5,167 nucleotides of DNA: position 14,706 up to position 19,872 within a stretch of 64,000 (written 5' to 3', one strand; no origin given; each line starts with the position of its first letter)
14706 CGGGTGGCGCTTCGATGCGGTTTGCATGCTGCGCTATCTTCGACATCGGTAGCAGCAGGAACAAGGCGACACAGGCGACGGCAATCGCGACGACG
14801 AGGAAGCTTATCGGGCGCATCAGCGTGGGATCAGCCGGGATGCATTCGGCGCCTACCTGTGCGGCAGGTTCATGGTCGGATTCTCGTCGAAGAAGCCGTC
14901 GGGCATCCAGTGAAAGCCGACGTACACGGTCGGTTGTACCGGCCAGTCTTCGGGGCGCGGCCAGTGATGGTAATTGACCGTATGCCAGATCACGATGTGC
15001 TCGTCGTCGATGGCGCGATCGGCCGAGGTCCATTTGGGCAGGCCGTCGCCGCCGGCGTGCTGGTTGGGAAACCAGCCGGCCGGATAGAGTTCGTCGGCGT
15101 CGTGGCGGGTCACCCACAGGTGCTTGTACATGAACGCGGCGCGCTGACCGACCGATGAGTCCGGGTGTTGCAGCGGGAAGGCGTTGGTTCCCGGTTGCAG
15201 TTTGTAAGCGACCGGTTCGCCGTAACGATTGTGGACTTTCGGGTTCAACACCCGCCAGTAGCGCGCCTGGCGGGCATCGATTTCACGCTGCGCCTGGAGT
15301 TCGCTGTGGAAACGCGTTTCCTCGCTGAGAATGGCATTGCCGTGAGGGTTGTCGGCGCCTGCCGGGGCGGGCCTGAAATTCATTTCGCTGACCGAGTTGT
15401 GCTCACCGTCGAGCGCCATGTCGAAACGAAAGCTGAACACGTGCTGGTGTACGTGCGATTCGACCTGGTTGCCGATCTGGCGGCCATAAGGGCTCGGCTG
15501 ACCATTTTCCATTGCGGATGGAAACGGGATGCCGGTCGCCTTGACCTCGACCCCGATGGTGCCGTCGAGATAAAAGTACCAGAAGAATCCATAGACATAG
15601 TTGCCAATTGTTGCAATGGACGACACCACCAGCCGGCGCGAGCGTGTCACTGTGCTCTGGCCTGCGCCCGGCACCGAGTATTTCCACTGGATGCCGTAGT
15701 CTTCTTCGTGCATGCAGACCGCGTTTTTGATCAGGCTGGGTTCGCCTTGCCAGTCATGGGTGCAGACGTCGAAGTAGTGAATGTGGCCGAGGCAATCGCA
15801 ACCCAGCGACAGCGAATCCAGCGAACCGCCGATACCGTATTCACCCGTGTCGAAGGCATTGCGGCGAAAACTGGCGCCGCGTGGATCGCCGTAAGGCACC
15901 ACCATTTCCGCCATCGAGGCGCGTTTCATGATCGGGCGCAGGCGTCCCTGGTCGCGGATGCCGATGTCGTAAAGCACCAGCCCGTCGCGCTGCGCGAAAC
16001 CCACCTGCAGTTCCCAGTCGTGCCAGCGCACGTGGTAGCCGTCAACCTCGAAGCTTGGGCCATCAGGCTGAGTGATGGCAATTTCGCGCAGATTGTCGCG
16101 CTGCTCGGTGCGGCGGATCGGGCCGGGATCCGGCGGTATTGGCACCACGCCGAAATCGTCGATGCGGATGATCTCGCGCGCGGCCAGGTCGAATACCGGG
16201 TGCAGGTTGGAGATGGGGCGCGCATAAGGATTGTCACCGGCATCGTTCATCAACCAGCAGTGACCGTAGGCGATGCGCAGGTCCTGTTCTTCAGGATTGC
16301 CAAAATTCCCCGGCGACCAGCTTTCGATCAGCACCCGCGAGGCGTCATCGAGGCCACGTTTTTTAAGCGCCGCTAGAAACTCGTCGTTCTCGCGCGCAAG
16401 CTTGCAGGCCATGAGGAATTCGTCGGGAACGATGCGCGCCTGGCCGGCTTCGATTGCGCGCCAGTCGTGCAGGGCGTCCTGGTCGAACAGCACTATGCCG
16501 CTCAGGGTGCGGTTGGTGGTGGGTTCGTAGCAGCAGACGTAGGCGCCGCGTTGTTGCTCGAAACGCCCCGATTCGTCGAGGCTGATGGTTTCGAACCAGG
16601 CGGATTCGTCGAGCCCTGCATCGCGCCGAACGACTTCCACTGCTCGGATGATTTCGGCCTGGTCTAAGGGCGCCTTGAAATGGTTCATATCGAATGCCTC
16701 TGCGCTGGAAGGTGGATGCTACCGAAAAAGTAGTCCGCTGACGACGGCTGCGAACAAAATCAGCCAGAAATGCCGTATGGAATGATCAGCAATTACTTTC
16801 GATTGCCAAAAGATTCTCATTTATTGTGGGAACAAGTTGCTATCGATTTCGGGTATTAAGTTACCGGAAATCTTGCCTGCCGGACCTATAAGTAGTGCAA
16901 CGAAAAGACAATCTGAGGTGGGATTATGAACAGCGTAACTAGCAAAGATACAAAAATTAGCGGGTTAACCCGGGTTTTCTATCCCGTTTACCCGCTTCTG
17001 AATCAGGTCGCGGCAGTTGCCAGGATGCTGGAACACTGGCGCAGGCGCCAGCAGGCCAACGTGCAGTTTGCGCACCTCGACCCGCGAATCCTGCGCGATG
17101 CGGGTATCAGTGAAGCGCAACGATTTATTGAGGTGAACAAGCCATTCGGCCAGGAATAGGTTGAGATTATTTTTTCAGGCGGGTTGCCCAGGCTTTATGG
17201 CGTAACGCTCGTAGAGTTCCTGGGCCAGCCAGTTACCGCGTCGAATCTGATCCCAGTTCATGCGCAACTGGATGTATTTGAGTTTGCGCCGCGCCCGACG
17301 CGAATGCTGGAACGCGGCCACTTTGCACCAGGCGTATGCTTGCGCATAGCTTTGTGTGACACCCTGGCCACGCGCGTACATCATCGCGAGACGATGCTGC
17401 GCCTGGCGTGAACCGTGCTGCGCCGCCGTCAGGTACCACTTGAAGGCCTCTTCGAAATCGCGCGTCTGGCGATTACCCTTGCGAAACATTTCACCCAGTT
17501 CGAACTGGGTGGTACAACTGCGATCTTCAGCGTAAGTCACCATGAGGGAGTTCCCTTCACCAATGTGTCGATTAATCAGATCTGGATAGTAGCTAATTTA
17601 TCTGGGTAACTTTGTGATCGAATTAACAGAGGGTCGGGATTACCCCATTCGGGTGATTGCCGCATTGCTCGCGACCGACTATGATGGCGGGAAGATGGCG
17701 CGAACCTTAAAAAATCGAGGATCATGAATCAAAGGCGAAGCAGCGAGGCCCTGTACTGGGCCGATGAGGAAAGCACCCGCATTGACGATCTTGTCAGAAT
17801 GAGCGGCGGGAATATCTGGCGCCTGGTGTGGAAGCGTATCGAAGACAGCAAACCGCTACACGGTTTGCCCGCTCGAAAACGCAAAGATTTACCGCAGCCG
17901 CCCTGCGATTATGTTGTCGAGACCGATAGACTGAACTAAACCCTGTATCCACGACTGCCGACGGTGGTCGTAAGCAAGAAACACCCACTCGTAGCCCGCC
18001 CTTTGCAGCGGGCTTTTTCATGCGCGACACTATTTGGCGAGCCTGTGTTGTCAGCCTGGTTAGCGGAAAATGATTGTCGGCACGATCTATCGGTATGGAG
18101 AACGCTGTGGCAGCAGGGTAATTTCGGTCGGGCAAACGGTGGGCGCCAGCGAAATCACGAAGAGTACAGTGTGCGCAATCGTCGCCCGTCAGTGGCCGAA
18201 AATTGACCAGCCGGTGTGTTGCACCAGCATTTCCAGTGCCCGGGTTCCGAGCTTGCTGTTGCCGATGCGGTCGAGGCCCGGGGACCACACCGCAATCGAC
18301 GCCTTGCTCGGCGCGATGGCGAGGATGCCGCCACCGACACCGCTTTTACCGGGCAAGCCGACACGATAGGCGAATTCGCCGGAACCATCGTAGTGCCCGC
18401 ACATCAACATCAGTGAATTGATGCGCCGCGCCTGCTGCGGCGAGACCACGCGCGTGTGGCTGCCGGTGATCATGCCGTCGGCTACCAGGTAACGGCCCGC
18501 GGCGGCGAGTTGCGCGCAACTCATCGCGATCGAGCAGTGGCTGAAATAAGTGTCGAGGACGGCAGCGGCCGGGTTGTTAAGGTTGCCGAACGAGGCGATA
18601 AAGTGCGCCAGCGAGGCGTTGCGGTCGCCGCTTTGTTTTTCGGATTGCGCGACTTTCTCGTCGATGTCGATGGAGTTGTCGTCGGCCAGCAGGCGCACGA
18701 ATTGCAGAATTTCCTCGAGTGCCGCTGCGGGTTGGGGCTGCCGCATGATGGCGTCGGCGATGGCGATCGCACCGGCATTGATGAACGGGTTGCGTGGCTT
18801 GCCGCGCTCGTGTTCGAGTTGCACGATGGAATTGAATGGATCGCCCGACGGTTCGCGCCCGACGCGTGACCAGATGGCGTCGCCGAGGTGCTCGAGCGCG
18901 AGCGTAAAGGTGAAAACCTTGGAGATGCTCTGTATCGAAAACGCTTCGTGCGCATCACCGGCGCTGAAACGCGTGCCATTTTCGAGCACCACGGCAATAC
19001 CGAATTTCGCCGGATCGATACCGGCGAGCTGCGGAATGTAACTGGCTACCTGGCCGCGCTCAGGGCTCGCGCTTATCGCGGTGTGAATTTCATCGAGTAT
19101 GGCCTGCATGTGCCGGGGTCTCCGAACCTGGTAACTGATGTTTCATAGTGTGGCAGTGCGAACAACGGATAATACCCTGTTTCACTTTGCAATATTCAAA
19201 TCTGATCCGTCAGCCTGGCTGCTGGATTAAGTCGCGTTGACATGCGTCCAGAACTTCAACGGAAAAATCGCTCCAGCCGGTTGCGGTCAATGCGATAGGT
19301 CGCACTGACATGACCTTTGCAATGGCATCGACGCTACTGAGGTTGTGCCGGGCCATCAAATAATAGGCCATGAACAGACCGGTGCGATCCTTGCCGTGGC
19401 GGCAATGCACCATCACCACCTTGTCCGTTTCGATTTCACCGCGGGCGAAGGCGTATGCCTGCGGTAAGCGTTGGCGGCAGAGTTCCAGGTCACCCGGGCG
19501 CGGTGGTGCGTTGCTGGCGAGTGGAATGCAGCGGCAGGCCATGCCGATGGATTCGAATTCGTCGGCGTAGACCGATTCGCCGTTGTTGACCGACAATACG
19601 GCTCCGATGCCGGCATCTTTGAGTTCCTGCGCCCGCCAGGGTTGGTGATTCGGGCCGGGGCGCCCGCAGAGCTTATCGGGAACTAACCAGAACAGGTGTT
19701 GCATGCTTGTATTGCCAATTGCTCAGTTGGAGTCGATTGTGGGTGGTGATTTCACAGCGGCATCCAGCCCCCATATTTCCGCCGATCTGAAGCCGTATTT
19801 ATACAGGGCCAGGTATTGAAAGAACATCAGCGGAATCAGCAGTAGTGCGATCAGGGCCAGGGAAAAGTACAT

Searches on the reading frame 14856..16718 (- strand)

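Call 17: search_protein_families(library=pfam, proteins=[window:14856-16718:-], max_evalue=0.001)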
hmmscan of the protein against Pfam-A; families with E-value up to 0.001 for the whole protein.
window:14856-16718:- (621 aa): 2 families
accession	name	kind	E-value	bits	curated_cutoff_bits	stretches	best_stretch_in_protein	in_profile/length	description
PF01179.26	Cu_amine_oxid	-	4.6e-143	477.4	27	1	214-616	2-407/407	Copper amine oxidase, enzyme domain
PF02728.21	Cu_amine_oxidN3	-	7.7e-09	36.2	22.6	1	99-194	6-99/100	Copper amine oxidase, N3 domain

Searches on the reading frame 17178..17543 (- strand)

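Call 17: search_protein_families(library=pfam, proteins=[window:17178-17543:-], max_evalue=0.001)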
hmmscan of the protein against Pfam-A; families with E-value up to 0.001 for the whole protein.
window:17178-17543:- (122 aa): 1 family
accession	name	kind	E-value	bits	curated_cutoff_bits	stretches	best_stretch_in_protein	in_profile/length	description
PF08238.18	Sel1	-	3.2e-15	56.4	30.7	2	13-45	4-36/36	Sel1 repeat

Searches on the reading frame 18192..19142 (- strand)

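Call 17: search_protein_families(library=pfam, proteins=[window:18192-19142:-], max_evalue=0.001)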
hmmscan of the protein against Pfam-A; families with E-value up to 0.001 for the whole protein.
window:18192-19142:- (317 aa): 1 family
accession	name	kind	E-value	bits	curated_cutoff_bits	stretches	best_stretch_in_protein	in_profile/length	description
PF04960.20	Glutaminase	-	1.1e-114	382.9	27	1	30-315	1-286/286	Glutaminase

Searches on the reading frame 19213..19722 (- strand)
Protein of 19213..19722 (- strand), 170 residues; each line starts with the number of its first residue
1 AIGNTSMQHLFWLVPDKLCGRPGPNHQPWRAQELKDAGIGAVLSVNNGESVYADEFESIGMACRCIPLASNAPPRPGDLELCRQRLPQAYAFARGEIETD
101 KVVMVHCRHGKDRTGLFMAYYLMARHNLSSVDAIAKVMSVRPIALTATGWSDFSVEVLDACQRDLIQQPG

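Call 18: search_protein_families(library=pfam, proteins=[window:19213-19722:-], max_evalue=0.001)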
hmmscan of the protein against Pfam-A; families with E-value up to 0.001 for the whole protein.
window:19213-19722:- (170 aa): 4 families
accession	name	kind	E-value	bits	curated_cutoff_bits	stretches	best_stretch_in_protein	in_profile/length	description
PF00782.25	DSPc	-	1.1e-10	41.9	33.5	1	34-144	14-117/133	Dual specificity phosphatase, catalytic domain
PF22784.1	PTP-SAK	-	5.2e-09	36.7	27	1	10-125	4-112/153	Swiss Army Knife protein, DSP-PTPase phosphatase domain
PF22785.1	Tc-R-P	-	5e-07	30.7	27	1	32-123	17-102/106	Polymorphic toxin system, DSP-PTPase phosphatase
PF13350.11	Y_phosphatase3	-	8.6e-06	26.3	22.2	1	96-124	124-152/240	Tyrosine phosphatase family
